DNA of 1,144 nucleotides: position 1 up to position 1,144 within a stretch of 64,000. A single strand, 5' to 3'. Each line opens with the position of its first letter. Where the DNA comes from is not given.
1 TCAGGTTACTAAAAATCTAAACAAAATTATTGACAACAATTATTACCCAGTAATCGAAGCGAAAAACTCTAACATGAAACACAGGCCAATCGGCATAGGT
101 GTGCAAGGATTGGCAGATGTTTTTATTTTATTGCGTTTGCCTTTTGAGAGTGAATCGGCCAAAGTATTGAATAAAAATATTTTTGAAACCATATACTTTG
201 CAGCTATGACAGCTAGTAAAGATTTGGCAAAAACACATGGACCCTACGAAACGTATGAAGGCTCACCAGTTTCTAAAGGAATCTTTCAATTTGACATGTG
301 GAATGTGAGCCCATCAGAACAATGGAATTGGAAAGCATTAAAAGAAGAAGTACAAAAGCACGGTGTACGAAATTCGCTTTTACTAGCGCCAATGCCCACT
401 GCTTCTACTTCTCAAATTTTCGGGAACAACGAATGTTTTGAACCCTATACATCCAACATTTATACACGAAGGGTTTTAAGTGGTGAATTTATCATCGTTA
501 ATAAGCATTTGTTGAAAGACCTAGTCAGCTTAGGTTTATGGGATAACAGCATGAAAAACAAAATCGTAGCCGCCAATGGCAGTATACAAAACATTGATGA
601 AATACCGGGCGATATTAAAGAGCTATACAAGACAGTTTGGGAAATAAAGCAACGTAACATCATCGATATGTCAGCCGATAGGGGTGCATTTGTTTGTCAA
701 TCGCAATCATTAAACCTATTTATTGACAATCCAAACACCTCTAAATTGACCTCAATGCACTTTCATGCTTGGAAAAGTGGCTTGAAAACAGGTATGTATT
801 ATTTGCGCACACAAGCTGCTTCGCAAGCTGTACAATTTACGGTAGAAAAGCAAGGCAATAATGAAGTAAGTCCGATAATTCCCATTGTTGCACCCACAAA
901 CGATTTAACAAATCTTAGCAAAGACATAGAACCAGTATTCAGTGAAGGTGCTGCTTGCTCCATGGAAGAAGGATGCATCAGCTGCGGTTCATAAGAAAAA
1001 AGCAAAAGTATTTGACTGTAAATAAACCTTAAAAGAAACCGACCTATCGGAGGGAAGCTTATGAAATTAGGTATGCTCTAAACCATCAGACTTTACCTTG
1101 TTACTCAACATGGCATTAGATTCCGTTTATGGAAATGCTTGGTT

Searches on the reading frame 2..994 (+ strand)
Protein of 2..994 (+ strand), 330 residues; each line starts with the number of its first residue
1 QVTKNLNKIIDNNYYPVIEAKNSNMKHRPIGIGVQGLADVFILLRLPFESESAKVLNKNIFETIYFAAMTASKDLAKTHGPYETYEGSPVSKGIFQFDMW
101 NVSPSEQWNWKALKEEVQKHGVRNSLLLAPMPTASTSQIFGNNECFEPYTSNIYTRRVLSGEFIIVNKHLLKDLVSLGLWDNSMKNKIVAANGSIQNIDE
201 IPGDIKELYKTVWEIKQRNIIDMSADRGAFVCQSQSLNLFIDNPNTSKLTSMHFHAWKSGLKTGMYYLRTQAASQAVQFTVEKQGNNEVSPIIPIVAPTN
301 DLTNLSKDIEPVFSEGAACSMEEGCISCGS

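Call 4: search_protein_families(library=pfam, proteins=[window:2-994:+], max_evalue=1)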
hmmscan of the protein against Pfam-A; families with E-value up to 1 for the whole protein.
window:2-994:+ (330 aa): 1 family
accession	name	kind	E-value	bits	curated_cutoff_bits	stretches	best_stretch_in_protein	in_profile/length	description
PF02867.20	Ribonuc_red_lgC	-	6.6e-104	348.8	23.9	1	2-267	256-523/523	Ribonucleotide reductase, barrel domain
